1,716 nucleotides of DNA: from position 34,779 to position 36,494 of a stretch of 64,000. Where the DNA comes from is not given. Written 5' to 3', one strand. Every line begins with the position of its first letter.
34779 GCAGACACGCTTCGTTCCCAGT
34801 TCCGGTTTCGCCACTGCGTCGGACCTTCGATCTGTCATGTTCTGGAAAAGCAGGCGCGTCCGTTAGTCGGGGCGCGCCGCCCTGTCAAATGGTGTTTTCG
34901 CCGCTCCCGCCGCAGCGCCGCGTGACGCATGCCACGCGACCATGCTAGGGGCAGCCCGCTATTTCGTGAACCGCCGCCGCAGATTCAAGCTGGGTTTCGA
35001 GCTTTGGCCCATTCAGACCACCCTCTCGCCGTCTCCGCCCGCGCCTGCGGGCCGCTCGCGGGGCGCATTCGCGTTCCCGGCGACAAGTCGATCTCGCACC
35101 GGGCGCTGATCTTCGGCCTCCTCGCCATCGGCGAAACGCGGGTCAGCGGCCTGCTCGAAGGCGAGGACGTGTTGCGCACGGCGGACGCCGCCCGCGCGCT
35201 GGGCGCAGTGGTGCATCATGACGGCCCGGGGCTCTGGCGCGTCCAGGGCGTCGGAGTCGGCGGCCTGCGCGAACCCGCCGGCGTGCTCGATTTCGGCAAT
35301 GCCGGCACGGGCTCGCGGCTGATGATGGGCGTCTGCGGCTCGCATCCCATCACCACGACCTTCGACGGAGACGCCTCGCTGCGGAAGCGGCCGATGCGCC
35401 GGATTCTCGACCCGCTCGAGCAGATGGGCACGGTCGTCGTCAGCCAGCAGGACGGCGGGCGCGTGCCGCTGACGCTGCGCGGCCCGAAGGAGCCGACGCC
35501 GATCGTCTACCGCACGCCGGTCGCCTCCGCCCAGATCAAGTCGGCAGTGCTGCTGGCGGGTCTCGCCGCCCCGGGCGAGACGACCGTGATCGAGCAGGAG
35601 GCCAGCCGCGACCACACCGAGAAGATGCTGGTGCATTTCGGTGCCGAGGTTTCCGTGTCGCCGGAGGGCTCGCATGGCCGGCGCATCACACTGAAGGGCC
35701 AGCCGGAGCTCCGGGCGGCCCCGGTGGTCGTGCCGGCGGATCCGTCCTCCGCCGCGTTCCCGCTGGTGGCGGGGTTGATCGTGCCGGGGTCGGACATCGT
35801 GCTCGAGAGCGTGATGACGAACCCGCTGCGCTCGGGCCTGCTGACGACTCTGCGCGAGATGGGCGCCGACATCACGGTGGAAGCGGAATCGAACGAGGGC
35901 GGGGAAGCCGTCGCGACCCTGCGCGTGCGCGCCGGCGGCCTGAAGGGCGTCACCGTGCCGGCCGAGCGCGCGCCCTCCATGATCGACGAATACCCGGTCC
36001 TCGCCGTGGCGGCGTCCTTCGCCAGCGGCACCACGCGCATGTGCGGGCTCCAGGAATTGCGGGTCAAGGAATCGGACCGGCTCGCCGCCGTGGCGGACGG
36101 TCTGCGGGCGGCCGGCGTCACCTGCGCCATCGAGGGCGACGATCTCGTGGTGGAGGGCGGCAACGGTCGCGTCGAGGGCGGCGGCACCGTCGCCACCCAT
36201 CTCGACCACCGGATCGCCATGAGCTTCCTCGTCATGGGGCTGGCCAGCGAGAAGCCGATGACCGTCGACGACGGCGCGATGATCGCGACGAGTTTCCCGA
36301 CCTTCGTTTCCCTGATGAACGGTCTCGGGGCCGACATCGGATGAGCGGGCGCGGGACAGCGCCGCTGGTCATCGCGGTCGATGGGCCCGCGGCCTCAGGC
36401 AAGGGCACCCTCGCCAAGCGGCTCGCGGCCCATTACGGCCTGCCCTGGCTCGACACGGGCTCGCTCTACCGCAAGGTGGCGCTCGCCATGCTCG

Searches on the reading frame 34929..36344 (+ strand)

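Call 50: search_protein_families(library=pfam, proteins=[window:34929-36344:+], max_evalue=0.001)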
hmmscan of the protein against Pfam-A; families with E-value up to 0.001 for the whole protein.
window:34929-36344:+ (471 aa): 1 family
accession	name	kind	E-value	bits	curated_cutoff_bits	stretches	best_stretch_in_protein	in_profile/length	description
PF00275.25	EPSP_synthase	-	8e-103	344.8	22.8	1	41-461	5-415/417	EPSP synthase (3-phosphoshikimate 1-carboxyvinyltransferase)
